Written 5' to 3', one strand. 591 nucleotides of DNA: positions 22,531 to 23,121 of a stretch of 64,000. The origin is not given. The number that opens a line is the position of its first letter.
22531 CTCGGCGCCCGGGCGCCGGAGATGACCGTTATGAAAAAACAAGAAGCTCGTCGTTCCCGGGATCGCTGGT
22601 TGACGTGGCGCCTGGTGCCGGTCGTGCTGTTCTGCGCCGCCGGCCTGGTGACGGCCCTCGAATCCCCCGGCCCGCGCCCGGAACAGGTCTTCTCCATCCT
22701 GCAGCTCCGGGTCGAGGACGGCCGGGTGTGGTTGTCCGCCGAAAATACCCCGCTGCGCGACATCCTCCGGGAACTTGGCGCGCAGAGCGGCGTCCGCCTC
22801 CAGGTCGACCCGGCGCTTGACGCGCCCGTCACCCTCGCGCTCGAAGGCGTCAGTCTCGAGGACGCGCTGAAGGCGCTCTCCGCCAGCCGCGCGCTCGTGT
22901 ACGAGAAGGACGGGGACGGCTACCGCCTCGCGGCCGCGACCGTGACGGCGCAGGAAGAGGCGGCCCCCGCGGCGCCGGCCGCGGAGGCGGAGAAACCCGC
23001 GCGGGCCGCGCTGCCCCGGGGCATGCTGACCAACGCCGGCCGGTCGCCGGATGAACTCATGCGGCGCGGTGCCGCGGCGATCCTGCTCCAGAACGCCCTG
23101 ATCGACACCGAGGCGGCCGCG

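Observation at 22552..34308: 3918-aa membrane-anchored protein combining an STN-like domain, a subtilisin (S8) protease, long runs of thrombospondin-type-3 calcium-binding repeats, and Kelch/lectin-like modules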

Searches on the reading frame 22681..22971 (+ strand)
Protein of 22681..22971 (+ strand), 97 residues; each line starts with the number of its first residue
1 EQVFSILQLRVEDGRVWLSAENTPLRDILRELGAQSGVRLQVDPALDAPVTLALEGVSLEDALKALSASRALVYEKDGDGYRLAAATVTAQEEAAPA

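Call 29: search_protein_families(library=pfam, alignment_id=A4, max_evalue=0.05)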
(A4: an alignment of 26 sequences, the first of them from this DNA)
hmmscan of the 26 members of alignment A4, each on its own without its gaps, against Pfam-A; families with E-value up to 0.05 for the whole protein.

A. member 1, seq(97 aa): 3 families
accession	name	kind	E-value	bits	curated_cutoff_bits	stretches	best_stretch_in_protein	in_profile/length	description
PF07660.19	STN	-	1.6e-05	25.1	28.4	1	46-85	10-51/52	Secretin and TonB N terminus short domain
PF16816.10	DotD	-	0.00018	22.1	27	0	24-67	53-99/121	DotD protein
PF16344.10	FecR_C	-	0.00055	20.4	24.4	1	21-79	5-66/70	FecR, C-terminal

B. families by the number of members that match (of 26 scanned): 10 families
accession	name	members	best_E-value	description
PF07660.19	STN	19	2.2e-06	Secretin and TonB N terminus short domain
PF16344.10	FecR_C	14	1.3e-07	FecR, C-terminal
PF21305.2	type_II_gspD_N0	3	0.012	GspD-like, N0 domain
PF21304.2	T3S_SPI-1_N0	2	0.00037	SPI-1 type 3 secretion system secretin, N0 domain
PF16816.10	DotD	1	0.00018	DotD protein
PF11694.13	DUF3290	1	0.017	Protein of unknown function (DUF3290)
PF22234.2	Rv2466c-like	1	0.018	Mycothiol-dependent nitroreductase Rv2466c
PF14496.11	NEL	1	0.024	C-terminal novel E3 ligase, LRR-interacting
PF11918.13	Peptidase_S41_N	1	0.044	N-terminal domain of Peptidase_S41 in eukaryotic IRBP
PF00481.26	PP2C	1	0.049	Protein phosphatase 2C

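Call 30: search_solved_structures(query=A4, max_evalue=1, show_alignments=3)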
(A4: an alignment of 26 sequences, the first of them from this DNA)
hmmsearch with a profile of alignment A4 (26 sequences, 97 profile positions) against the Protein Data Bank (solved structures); distinct sequences matched with E-value up to 1: 17.
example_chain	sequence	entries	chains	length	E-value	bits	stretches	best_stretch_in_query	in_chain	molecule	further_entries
4ar0_A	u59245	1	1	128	1.5e-05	28.4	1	13-73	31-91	TYPE IV PILUS BIOGENESIS AND COMPETENCE PROTEIN PILQ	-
2y3m_A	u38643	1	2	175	7.5e-05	26.2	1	11-68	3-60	PROTEIN TRANSPORT PROTEIN HOFQ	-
4av2_A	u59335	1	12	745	0.00016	25.1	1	12-72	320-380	TYPE IV PILUS BIOGENESIS AND COMPETENCE PROTEIN PILQ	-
9sh1_A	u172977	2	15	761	0.00017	25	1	12-72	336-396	Type IV pilus biogenesis and competence protein PilQ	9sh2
5wln_G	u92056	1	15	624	0.0011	22.4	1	11-83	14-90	Type II secretion system protein D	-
5mp2_A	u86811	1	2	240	0.0029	21.1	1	11-84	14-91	Type II secretion system protein D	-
5ngi_A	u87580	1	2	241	0.0029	21.1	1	11-84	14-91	Type II secretion system protein D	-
4e9j_A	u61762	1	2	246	0.003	21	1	11-84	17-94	General secretion pathway protein D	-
4ec5_A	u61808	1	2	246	0.0033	20.9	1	11-84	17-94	General secretion pathway protein D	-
6w6m_A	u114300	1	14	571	0.027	18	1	5-64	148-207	Type IV pilus secretin PilQ family protein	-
9x0w_A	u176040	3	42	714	0.061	16.8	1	12-66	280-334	Fimbrial assembly protein PilQ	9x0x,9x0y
6ve2_A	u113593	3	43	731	0.064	16.8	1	12-66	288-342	Fimbrial assembly protein PilQ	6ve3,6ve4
4m0h_A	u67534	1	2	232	0.13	15.7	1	22-82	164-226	Conserved hypothetical protein, putative anti-sigma factor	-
4m0n_A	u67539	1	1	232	0.13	15.7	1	22-82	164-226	Conserved hypothetical protein, putative anti-sigma factor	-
7pmp_A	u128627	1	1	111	0.33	14.5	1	20-52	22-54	Type II protein secretion LspD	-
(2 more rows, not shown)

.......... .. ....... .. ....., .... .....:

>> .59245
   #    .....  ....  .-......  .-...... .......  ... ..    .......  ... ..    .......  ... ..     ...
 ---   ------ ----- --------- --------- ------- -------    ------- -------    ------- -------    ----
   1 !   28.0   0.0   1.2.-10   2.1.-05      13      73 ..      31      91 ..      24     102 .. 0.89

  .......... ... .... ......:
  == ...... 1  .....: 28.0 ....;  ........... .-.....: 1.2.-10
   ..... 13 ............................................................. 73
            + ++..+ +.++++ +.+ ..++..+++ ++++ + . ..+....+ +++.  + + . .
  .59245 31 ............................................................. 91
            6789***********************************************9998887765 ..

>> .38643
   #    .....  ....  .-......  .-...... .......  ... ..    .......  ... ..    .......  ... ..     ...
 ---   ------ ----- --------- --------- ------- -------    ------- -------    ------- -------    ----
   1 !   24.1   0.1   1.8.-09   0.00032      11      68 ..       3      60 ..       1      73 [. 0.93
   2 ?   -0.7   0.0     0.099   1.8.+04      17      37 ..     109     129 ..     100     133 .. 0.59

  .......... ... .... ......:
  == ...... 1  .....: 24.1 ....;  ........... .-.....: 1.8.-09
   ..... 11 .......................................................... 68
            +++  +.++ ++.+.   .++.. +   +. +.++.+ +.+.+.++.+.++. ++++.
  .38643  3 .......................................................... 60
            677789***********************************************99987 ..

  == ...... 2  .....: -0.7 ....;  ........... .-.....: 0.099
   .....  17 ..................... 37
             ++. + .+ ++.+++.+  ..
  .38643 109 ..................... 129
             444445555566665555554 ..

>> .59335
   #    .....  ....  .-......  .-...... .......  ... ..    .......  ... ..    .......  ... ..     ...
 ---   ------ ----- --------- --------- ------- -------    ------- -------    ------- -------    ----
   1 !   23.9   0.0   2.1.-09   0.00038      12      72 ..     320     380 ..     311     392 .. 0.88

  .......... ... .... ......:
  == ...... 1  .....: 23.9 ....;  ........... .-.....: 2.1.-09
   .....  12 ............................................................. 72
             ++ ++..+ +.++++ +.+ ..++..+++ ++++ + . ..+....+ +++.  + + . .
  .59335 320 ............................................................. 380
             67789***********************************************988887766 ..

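Call 37: predict_structure(alignment_id=A5)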
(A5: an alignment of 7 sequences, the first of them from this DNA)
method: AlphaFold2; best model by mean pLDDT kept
length: 95 residues; sequences in the alignment: 7
mean_pLDDT: 71.5   pTM: 0.56
mean pLDDT of the five models: 71.5, 70.5, 68.4, 67.3, 52.8
residues with pLDDT >= 90: 2; 70-90: 51; 50-70: 32; < 50: 10
segments of 3 or more residues with pLDDT < 50: 87-95
pLDDT, mean of each block of 10 residues (from residue 1): 75 87 83 76 68 85 73 62 53 36
secondary structure, 60 per line:
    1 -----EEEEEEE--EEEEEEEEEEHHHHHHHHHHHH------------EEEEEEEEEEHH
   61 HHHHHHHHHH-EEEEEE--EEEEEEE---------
elements in order: E6-12 E15-24 H25-36 E49-58 H59-70 E72-77 E80-86

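Call 42: fold_search(model_id=the predicted structure, library=pdb)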
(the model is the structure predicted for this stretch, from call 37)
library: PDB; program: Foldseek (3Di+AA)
matches with E <= 10: 175; with E <= 0.001: 0
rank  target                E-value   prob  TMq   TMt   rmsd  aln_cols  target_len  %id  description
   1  4m0n                  1.0e-02  1.00  0.62  0.29   2.0        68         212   22  Crystal structure of a putative anti-sigma factor (BDI_1681) from Parabacteroides distasonis ATCC 8503 at 1.65 A resolut (released 2013-10-16)
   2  4m0h_A                1.7e-02  1.00  0.62  0.29   2.1        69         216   23  Crystal structure of a putative anti-sigma factor (BDI_1681) from Parabacteroides distasonis ATCC 8503 at 2.50 A resol (released 2013-10-16)
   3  4m0h_B                2.1e-02  1.00  0.63  0.29   2.0        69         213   23  Crystal structure of a putative anti-sigma factor (BDI_1681) from Parabacteroides distasonis ATCC 8503 at 2.50 A resol (released 2013-10-16)
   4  4av2_A                2.1e-02  1.00  0.65  0.24  11.5        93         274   20  Single particle electron microscopy of PilQ dodecameric complexes from Neisseria meningitidis. (released 2012-10-17)
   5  5ngi_B                4.8e-02  1.00  0.57  0.28   3.5        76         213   14  Structure of XcpQN012 (released 2018-01-24)
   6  2a02_MODEL_1_A        6.1e-02  0.99  0.55  0.62   5.6        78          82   22  Solution NMR Structure of the Periplasmic Signaling Domain of the Outer Membrane Iron Transporter PupA from Ps (released 2006-09-26)
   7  4ar0_MODEL_1_A        1.2e-01  1.00  0.62  0.48   3.7        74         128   24  N0 domain of Neisseria meningitidis Pilus assembly protein PilQ (released 2012-10-17)
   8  3jc8_Qa               1.2e-01  0.99  0.66  0.16  12.8        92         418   20  Architectural model of the type IVa pilus machine in a piliated state (released 2016-03-16)
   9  7ah9_5C               1.4e-01  0.99  0.57  0.12   2.2        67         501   19  Substrate-engaged type 3 secretion system needle complex from Salmonella enterica typhimurium - SpaR state 1 (released 2021-03-17)
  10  7ah9_5G               1.4e-01  0.99  0.57  0.12   2.2        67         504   19  Substrate-engaged type 3 secretion system needle complex from Salmonella enterica typhimurium - SpaR state 1 (released 2021-03-17)
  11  7ah9_5O               1.7e-01  0.99  0.57  0.12   2.2        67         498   19  Substrate-engaged type 3 secretion system needle complex from Salmonella enterica typhimurium - SpaR state 1 (released 2021-03-17)
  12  7ah9_5K               1.9e-01  0.99  0.57  0.12   2.2        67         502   19  Substrate-engaged type 3 secretion system needle complex from Salmonella enterica typhimurium - SpaR state 1 (released 2021-03-17)
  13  9cuv_MODEL_1_A        2.2e-01  0.93  0.54  0.61   3.9        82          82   22  Solution Structure of the N-terminal signalling domain of Pseudomonas capferrum PupB (released 2024-10-09)
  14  7ah9_5E               2.4e-01  0.97  0.57  0.13   3.4        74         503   19  Substrate-engaged type 3 secretion system needle complex from Salmonella enterica typhimurium - SpaR state 1 (released 2021-03-17)
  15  5mp2_A                2.4e-01  0.89  0.50  0.25   3.7        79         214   16  XcpQN012 in complex with VHH04 (released 2017-12-13)
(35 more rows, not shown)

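Call 67: search_protein_representatives(alignment_id=A5)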
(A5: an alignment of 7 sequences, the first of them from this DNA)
Query: 7 sequences, 95 profile positions. Proteins with E-value up to 0.001 (for the whole library): 1882; up to 1e-10: 188; up to 1e-30: 8. The best 150 are listed.
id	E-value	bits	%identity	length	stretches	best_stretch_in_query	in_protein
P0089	2.2e-50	185.3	-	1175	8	4-67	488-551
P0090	4.1e-38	146.0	-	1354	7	8-78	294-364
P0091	1.3e-35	137.9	-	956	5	14-83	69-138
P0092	5.6e-34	132.7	-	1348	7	8-82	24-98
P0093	2.0e-33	130.9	-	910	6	7-82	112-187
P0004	7.4e-33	129.1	-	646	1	2-95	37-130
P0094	7.6e-32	125.9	-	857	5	12-84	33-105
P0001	3.0e-31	124.0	-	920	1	4-94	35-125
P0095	5.6e-30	119.9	-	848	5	5-89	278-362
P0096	6.1e-30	119.8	-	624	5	10-85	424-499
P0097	7.1e-30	119.5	-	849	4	11-86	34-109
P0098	1.0e-29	119.1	-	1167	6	10-89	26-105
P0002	8.4e-29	116.1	-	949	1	2-94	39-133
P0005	1.5e-28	115.3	-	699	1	2-93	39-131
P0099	5.6e-28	113.5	-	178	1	4-94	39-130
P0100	7.7e-28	113.0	-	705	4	6-80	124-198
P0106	4.2e-25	104.3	-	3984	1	4-93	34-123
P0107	5.1e-25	104.0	-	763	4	11-83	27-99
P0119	6.9e-23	97.2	-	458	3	6-87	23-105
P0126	1.6e-21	92.8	-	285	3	13-82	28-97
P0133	3.7e-20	88.4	-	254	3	5-86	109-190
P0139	2.8e-19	85.6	-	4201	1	5-95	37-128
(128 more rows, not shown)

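Call 68: search_protein_families(library=pfam, proteins=[P0089, P0090, P0091, P0092, P0094, P0100, P0107, P0119, P0126, P0133], max_evalue=0.01)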
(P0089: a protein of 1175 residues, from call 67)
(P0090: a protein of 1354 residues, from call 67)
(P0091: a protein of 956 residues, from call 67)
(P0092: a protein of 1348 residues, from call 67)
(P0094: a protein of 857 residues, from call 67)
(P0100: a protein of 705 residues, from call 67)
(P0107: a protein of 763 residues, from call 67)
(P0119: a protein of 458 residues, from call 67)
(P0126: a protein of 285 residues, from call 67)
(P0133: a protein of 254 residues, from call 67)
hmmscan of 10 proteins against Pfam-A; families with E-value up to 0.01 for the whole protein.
P0089 (1175 aa): 5 families
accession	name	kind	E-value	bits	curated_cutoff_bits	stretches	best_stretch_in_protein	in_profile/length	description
PF00263.26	Secretin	-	1.8e-40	138.7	27.5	1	1007-1174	2-168/169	Bacterial type II and III secretion system protein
PF07660.19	STN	-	3.2e-26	91.2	28.4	2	711-746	15-50/52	Secretin and TonB N terminus short domain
PF03958.22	Secretin_N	-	5.8e-23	81.3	28.2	3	761-819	1-67/69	Bacterial type II/III secretion system short domain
PF21305.2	type_II_gspD_N0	-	8.9e-19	67.6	27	1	503-552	3-53/71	GspD-like, N0 domain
PF16344.10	FecR_C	-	5e-06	26.9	24.4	0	682-743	5-68/70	FecR, C-terminal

P0090 (1354 aa): 5 families
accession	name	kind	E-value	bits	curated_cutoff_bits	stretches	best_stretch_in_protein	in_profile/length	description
PF00263.26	Secretin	-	2.9e-43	147.8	27.5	1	1180-1346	2-168/169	Bacterial type II and III secretion system protein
PF21305.2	type_II_gspD_N0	-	1.7e-27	95.5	27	2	35-90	1-60/71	GspD-like, N0 domain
PF07660.19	STN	-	3.5e-26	91.1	28.4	1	414-449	2-40/52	Secretin and TonB N terminus short domain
PF03958.22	Secretin_N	-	1.3e-21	77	28.2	2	1060-1120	1-69/69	Bacterial type II/III secretion system short domain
PF16344.10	FecR_C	-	1.1e-13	51.4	24.4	1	672-730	5-66/70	FecR, C-terminal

P0091 (956 aa): 5 families
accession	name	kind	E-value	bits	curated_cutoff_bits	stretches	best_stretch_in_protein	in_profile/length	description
PF00263.26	Secretin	-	1.1e-41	142.7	27.5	1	747-920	1-168/169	Bacterial type II and III secretion system protein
PF07660.19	STN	-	5e-32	109.8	28.4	3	178-224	2-51/52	Secretin and TonB N terminus short domain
PF03958.22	Secretin_N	-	4.7e-25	88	28.2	3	500-557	2-67/69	Bacterial type II/III secretion system short domain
PF21305.2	type_II_gspD_N0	-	8.5e-23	80.4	27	3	72-129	1-62/71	GspD-like, N0 domain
PF16344.10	FecR_C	-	4e-06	27.2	24.4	0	73-132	3-65/70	FecR, C-terminal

P0092 (1348 aa): 4 families
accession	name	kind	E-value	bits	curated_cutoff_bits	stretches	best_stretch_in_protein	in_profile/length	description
PF00263.26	Secretin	-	1.2e-42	145.8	27.5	1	1174-1344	1-168/169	Bacterial type II and III secretion system protein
PF07660.19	STN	-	1.1e-30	105.5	28.4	2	53-100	1-51/52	Secretin and TonB N terminus short domain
PF21305.2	type_II_gspD_N0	-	3e-29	101.1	27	4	33-72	1-40/71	GspD-like, N0 domain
PF03958.22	Secretin_N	-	6.9e-25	87.5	28.2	3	930-989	1-68/69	Bacterial type II/III secretion system short domain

P0094 (857 aa): 4 families
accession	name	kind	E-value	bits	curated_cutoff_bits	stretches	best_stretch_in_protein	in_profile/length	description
PF00263.26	Secretin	-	2.6e-42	144.7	27.5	1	638-806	2-168/169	Bacterial type II and III secretion system protein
PF07660.19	STN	-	2.6e-21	75.5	28.4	2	410-442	17-49/52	Secretin and TonB N terminus short domain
PF03958.22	Secretin_N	-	1.2e-16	61.1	28.2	2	521-579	1-67/69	Bacterial type II/III secretion system short domain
PF21305.2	type_II_gspD_N0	-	2e-14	53.6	27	2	208-272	3-71/71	GspD-like, N0 domain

P0100 (705 aa): 4 families
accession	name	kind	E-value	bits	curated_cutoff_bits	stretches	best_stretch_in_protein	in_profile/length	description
PF00263.26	Secretin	-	1.8e-43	148.5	27.5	1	534-699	1-169/169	Bacterial type II and III secretion system protein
PF07660.19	STN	-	3.2e-24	84.8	28.4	3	156-202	2-51/52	Secretin and TonB N terminus short domain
PF21305.2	type_II_gspD_N0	-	2.7e-17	62.8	27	3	234-270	2-38/71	GspD-like, N0 domain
PF03958.22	Secretin_N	-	6.4e-09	36.3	28.2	1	418-478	1-69/69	Bacterial type II/III secretion system short domain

P0107 (763 aa): 6 families
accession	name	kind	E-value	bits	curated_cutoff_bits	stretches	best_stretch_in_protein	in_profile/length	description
PF00263.26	Secretin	-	2.3e-40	138.4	27.5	1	553-718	1-168/169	Bacterial type II and III secretion system protein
PF07660.19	STN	-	1.2e-17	63.8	28.4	2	53-96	1-47/52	Secretin and TonB N terminus short domain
PF21305.2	type_II_gspD_N0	-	1.1e-14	54.4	27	2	35-95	3-68/71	GspD-like, N0 domain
PF03958.22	Secretin_N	-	8.3e-14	52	28.2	2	440-496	1-65/69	Bacterial type II/III secretion system short domain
PF16344.10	FecR_C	-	5.9e-07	29.9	24.4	1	33-95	2-67/70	FecR, C-terminal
PF07598.16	DUF1561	-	0.00014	20.7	25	1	217-321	152-255/625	Protein of unknown function (DUF1561)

P0119 (458 aa): 5 families
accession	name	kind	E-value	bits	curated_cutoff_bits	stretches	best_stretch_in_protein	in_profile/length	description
PF07660.19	STN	-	1.1e-25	89.5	28.4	3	235-275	12-52/52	Secretin and TonB N terminus short domain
PF21305.2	type_II_gspD_N0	-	1e-12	48.1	27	2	124-184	6-71/71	GspD-like, N0 domain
PF03958.22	Secretin_N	-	5.8e-07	30.1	28.2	1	288-348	1-69/69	Bacterial type II/III secretion system short domain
PF16344.10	FecR_C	-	2.8e-06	27.7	24.4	0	36-100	4-70/70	FecR, C-terminal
PF00263.26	Secretin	-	4.8e-06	26.7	27.5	1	406-449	1-44/169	Bacterial type II and III secretion system protein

P0126 (285 aa): 3 families
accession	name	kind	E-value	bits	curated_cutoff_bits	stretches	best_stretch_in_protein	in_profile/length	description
PF07660.19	STN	-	5.8e-14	52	28.4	1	53-99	2-51/52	Secretin and TonB N terminus short domain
PF21305.2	type_II_gspD_N0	-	2.7e-06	27.6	27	0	32-70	1-43/71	GspD-like, N0 domain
PF16344.10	FecR_C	-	2.4e-05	24.7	24.4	0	32-94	2-68/70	FecR, C-terminal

P0133 (254 aa): 2 families
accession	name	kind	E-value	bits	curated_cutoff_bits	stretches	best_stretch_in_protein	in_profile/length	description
PF07660.19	STN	-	2.4e-15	56.4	28.4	2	56-103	2-52/52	Secretin and TonB N terminus short domain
PF21305.2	type_II_gspD_N0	-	1.6e-06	28.3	27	0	37-89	3-59/71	GspD-like, N0 domain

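Call 69: list_cluster_members(proteins=[P0089, P0090, P0091, P0092, P0094, P0100, P0106, P0139])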
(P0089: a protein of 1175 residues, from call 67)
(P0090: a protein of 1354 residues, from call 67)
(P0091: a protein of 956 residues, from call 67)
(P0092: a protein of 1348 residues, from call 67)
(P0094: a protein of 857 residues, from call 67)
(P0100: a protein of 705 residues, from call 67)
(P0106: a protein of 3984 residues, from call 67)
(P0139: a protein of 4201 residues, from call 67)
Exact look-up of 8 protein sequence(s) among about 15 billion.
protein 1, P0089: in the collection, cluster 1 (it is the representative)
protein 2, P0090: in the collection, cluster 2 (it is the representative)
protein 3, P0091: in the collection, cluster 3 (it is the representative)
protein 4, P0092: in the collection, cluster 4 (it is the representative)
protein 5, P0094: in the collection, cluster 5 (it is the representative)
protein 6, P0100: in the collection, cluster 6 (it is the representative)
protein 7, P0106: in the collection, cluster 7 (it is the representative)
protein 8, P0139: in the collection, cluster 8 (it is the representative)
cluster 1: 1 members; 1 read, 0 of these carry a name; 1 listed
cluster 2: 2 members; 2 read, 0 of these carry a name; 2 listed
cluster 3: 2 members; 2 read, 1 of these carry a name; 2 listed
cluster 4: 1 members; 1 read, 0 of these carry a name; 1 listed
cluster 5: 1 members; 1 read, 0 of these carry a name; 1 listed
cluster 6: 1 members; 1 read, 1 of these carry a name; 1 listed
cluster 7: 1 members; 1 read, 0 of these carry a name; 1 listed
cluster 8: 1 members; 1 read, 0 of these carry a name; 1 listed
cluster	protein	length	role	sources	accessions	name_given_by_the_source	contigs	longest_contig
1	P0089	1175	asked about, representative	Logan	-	-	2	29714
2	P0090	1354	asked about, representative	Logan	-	-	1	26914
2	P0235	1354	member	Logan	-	-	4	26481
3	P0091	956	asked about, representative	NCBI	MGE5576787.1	MAG: secretin and TonB N-terminal domain-containing protein [Syntrophothermus sp.]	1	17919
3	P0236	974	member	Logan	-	-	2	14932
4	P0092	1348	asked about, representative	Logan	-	-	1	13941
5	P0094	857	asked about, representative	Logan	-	-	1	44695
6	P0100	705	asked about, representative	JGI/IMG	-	type IV pilus assembly protein PilQ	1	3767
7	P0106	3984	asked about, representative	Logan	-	-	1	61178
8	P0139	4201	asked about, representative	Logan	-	-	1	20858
